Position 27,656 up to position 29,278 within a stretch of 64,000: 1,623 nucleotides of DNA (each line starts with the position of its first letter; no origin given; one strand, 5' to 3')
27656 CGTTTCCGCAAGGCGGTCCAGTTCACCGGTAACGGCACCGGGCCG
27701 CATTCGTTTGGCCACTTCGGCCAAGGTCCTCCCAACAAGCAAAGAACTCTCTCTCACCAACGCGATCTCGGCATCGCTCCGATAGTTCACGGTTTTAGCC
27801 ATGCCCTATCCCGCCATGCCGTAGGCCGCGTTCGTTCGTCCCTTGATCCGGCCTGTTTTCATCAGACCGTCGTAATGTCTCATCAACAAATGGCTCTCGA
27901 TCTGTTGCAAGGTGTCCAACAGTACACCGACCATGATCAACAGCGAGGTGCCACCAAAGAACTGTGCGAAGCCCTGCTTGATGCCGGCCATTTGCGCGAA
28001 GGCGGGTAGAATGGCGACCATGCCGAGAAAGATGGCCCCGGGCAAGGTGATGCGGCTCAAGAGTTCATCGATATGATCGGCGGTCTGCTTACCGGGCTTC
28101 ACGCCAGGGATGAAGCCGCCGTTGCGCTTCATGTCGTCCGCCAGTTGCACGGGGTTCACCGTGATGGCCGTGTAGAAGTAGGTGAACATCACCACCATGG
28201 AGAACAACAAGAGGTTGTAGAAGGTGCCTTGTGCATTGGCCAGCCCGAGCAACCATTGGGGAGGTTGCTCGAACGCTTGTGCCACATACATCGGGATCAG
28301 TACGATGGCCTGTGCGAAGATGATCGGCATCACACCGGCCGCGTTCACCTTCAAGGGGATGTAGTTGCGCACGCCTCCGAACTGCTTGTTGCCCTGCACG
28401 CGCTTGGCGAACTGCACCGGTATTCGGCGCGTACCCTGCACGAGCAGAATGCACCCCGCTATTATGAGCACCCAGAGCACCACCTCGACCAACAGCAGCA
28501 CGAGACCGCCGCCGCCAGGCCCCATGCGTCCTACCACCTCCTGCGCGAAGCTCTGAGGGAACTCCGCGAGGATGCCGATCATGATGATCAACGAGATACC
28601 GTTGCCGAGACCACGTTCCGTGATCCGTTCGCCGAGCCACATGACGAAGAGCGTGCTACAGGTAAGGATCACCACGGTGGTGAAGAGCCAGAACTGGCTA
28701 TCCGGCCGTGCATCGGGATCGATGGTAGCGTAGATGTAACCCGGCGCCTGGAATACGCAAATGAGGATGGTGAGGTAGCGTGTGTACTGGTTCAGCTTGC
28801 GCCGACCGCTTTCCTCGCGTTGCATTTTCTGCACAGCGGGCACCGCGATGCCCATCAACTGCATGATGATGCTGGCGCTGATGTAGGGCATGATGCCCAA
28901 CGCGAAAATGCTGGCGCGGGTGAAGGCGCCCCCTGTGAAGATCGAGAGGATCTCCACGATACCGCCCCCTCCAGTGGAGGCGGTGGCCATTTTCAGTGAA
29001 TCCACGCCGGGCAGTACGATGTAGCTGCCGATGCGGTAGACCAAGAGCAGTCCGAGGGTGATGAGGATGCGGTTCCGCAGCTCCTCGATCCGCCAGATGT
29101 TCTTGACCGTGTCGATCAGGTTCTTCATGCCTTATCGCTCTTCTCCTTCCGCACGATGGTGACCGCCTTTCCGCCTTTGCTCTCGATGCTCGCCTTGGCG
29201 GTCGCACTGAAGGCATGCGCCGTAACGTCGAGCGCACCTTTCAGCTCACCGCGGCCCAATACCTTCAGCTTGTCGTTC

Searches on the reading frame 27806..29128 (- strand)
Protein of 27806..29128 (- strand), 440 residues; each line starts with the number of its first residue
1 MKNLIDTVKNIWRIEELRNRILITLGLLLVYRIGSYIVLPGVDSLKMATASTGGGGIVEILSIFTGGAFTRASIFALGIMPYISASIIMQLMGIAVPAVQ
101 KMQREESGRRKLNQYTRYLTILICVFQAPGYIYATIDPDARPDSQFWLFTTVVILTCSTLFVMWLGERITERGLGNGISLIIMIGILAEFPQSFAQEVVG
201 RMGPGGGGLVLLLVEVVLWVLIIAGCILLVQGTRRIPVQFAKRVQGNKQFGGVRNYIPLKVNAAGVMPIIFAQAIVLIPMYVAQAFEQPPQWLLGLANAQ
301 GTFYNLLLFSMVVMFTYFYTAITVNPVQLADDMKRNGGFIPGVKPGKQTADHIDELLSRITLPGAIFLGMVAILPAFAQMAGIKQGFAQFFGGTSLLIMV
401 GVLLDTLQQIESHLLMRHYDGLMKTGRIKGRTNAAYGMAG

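Call 23: find_encoding_contigs(protein=window:27806-29128:-, flank=2000, max_places=4)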
Protein window:27806-29128:- (440 aa): no gene with exactly this product is on record in the collection.
